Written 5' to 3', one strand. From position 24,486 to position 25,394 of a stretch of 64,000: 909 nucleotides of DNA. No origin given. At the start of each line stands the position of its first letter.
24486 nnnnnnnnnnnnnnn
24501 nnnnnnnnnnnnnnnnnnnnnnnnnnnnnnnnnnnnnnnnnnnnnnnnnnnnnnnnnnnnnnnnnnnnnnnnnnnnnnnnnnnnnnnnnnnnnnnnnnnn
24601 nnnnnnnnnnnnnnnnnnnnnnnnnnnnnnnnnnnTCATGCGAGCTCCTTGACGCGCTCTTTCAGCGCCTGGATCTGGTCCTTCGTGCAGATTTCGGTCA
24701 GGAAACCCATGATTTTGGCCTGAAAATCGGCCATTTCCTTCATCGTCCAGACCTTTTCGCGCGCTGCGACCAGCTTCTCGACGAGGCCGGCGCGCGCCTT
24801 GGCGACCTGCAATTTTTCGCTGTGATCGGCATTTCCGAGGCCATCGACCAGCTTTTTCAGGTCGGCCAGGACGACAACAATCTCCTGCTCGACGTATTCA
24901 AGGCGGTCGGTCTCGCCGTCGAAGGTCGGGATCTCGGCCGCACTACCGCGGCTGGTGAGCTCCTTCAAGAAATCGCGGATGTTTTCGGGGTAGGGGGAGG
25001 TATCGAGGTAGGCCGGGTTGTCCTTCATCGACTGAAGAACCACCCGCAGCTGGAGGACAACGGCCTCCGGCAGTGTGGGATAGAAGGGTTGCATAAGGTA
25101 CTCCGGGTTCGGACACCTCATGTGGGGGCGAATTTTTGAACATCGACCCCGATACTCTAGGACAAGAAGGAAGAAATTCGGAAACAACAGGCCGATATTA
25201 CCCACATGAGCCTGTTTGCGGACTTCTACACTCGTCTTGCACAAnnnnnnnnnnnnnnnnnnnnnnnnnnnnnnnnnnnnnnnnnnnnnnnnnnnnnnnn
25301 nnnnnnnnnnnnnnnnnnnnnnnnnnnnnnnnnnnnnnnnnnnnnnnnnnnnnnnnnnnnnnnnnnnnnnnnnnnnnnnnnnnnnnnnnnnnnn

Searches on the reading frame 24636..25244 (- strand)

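Call 53: search_protein_families(library=pfam, proteins=[window:24636-25244:-], max_evalue=0.001)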
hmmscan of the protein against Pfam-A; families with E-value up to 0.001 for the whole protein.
window:24636-25244:- (202 aa): 0 families

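Call 56: search_protein_families(library=phrogs, proteins=[window:24636-25244:-], max_evalue=0.001)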
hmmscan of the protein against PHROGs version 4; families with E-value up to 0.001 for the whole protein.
window:24636-25244:- (202 aa): 1 family
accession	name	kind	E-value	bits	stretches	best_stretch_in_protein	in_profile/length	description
phrog_30421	-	unknown function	1.3e-13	52.2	1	47-201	7-174/190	-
